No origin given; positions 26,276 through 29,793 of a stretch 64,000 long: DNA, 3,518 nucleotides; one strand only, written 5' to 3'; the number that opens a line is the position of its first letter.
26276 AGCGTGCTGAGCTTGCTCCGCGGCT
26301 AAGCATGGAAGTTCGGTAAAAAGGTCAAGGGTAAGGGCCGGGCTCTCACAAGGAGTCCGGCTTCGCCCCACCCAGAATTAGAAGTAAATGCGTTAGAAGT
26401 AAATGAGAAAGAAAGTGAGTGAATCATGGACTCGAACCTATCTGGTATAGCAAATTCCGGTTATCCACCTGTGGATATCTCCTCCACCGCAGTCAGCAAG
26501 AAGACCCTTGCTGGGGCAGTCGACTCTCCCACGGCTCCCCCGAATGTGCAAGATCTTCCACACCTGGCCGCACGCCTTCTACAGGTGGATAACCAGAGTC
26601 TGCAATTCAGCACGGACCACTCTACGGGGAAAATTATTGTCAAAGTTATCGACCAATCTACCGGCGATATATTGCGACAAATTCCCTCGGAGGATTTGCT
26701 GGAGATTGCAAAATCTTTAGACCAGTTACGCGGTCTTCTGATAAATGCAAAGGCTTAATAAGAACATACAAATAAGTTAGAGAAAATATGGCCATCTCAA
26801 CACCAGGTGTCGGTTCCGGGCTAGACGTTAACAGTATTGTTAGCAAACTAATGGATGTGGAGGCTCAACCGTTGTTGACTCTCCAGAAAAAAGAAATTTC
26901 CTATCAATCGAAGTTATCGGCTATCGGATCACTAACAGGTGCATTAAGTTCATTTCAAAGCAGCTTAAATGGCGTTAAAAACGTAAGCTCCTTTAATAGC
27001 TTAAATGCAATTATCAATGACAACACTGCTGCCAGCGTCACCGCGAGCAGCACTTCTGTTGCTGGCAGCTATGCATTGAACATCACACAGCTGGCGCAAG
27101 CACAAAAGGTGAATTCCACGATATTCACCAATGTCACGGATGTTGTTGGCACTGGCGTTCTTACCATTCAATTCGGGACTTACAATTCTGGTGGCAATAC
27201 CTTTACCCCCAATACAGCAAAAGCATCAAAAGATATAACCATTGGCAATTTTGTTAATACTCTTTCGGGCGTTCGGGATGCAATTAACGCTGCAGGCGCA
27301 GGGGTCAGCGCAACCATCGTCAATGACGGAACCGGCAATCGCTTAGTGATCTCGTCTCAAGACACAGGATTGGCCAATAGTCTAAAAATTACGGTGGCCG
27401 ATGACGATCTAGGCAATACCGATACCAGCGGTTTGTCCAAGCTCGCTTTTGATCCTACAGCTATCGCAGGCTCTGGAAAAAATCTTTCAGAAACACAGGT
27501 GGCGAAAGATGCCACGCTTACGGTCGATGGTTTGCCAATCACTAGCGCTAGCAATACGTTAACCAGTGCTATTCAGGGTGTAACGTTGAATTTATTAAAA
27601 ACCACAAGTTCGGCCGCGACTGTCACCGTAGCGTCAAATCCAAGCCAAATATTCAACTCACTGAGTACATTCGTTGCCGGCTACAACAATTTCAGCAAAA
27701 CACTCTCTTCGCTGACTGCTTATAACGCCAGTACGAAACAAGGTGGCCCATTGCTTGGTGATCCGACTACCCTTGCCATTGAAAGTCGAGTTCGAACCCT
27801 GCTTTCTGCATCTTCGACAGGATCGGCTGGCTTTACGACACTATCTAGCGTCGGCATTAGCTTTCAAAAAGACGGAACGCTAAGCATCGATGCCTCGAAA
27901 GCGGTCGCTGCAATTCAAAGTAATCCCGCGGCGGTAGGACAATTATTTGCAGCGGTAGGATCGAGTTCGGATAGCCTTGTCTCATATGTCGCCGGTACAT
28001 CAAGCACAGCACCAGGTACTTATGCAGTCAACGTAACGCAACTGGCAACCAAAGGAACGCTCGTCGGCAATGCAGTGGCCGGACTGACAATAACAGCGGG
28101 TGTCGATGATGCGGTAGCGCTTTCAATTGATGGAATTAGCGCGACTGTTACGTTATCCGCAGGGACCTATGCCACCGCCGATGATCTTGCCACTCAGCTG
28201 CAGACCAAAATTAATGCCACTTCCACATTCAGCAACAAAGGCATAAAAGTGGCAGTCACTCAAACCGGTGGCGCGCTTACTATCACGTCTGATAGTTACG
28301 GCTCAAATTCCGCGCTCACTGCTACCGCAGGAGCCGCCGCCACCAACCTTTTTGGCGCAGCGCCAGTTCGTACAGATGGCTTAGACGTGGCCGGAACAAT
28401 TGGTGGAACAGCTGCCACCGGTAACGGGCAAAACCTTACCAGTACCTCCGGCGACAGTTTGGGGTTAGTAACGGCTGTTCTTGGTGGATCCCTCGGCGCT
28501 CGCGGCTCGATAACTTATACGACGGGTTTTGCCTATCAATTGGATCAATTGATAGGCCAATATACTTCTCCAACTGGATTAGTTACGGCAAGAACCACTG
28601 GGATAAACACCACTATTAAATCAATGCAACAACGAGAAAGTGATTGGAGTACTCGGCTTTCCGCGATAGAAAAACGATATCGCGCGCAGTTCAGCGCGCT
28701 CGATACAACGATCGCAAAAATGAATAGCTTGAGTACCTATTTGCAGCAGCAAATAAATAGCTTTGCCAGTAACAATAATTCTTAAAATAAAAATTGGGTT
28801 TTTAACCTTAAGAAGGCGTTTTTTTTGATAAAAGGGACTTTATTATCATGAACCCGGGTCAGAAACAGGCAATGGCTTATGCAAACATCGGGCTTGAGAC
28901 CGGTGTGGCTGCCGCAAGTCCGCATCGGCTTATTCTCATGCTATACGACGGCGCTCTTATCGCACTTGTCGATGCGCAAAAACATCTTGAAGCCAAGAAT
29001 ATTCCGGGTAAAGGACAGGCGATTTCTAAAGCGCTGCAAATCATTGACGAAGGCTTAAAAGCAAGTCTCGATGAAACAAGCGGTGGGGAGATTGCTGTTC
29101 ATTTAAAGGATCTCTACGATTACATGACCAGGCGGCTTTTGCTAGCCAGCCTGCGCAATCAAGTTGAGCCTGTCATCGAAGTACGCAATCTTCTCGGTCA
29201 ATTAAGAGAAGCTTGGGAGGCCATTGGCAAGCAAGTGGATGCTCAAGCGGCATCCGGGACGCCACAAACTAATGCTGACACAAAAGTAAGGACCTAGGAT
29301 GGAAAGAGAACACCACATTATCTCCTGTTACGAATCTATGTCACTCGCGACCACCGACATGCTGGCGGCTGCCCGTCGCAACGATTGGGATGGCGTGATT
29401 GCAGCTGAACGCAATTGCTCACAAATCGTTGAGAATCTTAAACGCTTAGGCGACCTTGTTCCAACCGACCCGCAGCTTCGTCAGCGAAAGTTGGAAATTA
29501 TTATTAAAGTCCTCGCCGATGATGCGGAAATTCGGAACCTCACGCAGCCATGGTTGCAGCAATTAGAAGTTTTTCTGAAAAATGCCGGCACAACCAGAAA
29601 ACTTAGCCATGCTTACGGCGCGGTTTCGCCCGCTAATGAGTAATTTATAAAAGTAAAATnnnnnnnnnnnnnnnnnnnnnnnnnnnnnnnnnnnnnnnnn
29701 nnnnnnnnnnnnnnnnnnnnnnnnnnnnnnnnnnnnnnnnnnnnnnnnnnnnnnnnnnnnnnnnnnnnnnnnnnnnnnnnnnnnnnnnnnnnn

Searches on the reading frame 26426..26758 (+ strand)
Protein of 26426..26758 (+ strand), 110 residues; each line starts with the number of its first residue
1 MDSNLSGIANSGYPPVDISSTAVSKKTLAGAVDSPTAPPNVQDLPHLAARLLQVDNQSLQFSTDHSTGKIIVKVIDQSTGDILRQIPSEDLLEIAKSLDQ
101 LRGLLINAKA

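Call 7: search_protein_families(library=pfam, proteins=[window:26426-26758:+], max_evalue=1)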
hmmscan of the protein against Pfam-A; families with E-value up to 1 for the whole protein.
window:26426-26758:+ (110 aa): 2 families
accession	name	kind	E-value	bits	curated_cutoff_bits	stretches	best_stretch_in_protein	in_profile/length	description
PF03646.20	FlaG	-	8.9e-18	64.7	23.8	1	38-107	31-100/101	FlaG protein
PF03885.18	DUF327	-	0.0086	16.5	25.8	1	64-107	96-141/143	Protein of unknown function (DUF327)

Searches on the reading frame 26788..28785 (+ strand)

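Call 6: search_protein_families(library=ncbifam, proteins=[window:26788-28785:+], max_evalue=0.001)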
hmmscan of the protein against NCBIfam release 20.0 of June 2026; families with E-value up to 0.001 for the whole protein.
window:26788-28785:+ (665 aa): 7 families
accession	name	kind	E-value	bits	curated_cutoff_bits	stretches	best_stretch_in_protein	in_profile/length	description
NF005955.1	PRK08032.1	equivalog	7.5e-75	252.7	387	2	2-389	3-381/465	flagellar filament capping protein FliD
NF005833.0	PRK07737.1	equivalog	5.4e-37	128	444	2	5-304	5-289/501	flagellar hook-associated protein 2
NF005188.0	PRK06664.1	equivalog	2.6e-36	125.2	469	3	233-389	384-568/661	flagellar hook-associated protein FliD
NF009400.1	PRK12765.1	equivalog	7.8e-36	123.8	448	1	4-514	7-492/596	flagellar filament capping protein FliD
NF006435.1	PRK08724.1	equivalog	2.6e-35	122.3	580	2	2-205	2-192/672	flagellar filament capping protein FliD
NF005281.0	PRK06798.1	equivalog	1.5e-27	96.6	375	1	35-390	45-356/440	flagellar hook-associated protein 2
NF006282.1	PRK08453.1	equivalog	4.9e-20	71.6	500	1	90-389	299-585/673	flagellar filament capping protein FliD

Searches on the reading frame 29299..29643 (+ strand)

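Call 6: search_protein_families(library=ncbifam, proteins=[window:29299-29643:+], max_evalue=0.001)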
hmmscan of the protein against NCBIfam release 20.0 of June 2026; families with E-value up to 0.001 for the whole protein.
window:29299-29643:+ (114 aa): 1 family
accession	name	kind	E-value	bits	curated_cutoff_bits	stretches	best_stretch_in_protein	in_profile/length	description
NF007836.1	PRK10548.1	equivalog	1.2e-13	51.5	116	1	1-109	1-109/110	flagella biosynthesis regulatory protein FliT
